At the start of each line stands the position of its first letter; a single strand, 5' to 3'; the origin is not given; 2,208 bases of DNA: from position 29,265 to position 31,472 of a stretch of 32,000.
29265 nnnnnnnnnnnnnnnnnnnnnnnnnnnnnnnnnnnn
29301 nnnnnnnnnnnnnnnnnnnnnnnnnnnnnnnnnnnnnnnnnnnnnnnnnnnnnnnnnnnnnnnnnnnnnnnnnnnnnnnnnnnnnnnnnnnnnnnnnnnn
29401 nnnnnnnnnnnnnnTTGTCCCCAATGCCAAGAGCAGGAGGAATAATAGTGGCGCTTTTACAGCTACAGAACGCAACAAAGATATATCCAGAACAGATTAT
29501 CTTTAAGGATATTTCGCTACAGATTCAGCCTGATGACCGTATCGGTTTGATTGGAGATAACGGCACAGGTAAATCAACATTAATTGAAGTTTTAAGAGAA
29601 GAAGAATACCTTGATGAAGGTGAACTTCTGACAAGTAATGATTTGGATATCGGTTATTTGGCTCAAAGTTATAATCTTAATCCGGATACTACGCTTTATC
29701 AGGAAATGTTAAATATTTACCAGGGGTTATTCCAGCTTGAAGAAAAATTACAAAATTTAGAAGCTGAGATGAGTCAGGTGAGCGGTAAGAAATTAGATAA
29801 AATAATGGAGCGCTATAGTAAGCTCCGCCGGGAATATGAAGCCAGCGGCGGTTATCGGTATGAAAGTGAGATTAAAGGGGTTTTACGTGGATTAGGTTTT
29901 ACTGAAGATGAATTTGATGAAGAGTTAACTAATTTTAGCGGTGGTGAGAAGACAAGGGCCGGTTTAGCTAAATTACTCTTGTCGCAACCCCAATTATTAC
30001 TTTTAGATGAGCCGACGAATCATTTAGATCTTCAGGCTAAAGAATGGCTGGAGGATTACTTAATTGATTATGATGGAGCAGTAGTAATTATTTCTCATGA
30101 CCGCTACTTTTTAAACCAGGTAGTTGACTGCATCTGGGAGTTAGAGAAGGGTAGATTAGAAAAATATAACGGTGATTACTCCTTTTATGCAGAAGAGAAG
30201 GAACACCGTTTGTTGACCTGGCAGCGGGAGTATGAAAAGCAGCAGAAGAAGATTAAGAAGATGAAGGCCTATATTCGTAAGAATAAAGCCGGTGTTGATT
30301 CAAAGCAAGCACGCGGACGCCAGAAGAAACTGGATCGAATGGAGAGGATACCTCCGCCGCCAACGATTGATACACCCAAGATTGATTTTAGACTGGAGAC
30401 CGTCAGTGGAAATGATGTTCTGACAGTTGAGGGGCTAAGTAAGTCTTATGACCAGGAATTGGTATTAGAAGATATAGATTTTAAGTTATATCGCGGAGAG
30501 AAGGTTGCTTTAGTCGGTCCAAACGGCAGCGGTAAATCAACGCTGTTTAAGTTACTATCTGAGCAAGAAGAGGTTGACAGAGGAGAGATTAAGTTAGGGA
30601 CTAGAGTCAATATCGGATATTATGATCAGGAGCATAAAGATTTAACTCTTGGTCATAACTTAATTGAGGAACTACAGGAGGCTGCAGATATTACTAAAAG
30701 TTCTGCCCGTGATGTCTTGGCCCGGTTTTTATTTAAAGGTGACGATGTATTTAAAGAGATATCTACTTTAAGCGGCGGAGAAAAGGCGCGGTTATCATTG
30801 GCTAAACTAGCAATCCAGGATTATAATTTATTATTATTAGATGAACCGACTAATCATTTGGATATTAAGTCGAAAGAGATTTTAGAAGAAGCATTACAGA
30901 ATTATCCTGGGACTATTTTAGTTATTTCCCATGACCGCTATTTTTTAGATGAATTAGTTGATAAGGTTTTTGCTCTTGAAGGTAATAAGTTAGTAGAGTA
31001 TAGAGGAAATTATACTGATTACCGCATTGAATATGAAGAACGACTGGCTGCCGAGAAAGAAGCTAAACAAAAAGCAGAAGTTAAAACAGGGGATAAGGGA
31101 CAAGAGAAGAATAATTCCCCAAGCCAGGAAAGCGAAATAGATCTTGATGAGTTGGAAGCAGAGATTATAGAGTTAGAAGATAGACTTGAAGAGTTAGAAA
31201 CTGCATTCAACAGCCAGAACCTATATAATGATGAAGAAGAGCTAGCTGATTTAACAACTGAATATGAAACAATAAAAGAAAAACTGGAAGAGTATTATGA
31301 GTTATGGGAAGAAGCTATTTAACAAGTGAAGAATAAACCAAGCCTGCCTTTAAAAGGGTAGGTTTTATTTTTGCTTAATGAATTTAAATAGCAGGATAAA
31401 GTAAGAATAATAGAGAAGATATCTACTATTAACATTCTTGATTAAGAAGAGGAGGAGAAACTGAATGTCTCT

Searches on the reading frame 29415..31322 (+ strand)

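Call 12: search_protein_families(library=pfam, proteins=[window:29415-31322:+])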
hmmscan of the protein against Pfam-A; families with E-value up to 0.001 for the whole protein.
window:29415-31322:+ (635 aa): 19 families
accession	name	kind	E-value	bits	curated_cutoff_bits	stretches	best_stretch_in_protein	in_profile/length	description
PF00005.33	ABC_tran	-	8.5e-53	179.1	25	2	351-480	1-137/137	ABC transporter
PF12848.13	ABC_tran_Xtn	-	1e-28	99.7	25.9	1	241-325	1-85/85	ABC transporter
PF02463.25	SMC_N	-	3.2e-14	53.3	40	0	429-518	135-208/220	RecF/RecN/SMC N terminal domain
PF13304.12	AAA_21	-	7.1e-14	53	27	1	365-382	3-20/304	AAA domain, putative AbiEii toxin, Type IV TA system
PF16326.10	ABC_tran_CTD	-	7.1e-10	39.4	32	1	576-633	9-66/69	ABC transporter C-terminal domain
PF13555.12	AAA_29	-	6.5e-09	35.9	27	0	360-378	22-39/61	P-loop containing region of AAA domain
PF03193.22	RsgA_GTPase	-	3.2e-07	30.8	30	0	350-393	96-138/174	RsgA GTPase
PF13401.12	AAA_22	-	7.5e-06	26.7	27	0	364-426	8-64/130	AAA domain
PF13238.12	AAA_18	-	1.2e-05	26.2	29.4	0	43-84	1-44/128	AAA domain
PF01926.29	MMR_HSR1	-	1.2e-05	25.8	21.9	0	363-397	1-34/113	50S ribosome-binding GTPase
PF13521.12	AAA_28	-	2.6e-05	24.9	27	0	363-384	1-22/164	AAA domain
PF13191.12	AAA_16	-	3.3e-05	24.9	32.6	0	361-463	24-119/167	AAA ATPase domain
PF13476.12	AAA_23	-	0.00014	23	27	0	352-380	13-38/201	AAA domain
PF13671.12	AAA_33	-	0.00014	22.7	27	0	365-388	3-26/143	AAA domain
PF00350.29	Dynamin_N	-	0.00016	22.2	27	0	43-127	1-84/168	Dynamin family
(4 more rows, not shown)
